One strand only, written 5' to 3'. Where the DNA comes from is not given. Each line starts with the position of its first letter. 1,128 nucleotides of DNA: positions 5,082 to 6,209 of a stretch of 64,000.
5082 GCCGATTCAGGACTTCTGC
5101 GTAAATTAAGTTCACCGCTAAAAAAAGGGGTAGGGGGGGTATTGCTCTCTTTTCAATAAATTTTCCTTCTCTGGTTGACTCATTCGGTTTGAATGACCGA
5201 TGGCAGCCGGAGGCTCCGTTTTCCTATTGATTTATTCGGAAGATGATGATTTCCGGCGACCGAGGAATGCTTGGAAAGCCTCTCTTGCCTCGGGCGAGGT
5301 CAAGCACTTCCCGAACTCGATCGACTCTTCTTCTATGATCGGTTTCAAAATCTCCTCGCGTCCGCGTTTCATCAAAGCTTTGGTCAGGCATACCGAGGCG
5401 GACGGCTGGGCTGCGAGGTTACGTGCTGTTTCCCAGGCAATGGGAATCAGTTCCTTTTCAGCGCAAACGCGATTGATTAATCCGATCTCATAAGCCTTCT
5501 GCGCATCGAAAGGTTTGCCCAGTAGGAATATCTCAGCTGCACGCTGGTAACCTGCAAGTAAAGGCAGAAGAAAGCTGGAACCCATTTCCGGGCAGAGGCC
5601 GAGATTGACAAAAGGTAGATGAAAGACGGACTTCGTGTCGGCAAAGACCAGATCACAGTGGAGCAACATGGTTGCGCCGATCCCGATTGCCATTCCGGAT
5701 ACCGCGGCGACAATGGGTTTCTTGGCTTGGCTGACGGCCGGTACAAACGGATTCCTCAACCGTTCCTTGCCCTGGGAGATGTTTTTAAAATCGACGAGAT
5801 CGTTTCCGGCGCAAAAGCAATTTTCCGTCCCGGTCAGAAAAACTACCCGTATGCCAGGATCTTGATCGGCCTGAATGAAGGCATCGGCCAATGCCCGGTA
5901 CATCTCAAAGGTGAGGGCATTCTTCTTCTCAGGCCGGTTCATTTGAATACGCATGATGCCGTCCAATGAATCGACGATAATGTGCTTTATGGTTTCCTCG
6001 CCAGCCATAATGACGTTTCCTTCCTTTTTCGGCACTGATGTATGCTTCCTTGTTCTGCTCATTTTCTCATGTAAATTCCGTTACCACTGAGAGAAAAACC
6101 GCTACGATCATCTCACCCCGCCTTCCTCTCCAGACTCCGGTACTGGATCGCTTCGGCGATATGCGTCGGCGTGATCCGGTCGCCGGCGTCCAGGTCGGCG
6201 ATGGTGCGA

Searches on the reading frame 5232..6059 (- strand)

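Call 65: search_protein_families(library=pfam, proteins=[window:5232-6059:-], max_evalue=0.001)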
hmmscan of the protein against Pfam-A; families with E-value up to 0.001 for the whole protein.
window:5232-6059:- (275 aa): 2 families
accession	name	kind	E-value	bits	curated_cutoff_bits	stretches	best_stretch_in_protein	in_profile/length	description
PF00378.25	ECH_1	-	3.5e-51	174.4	27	1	33-270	4-245/251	Enoyl-CoA hydratase/isomerase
PF16113.10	ECH_2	-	4e-28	99.3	27.2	1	36-204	2-177/335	Enoyl-CoA hydratase/isomerase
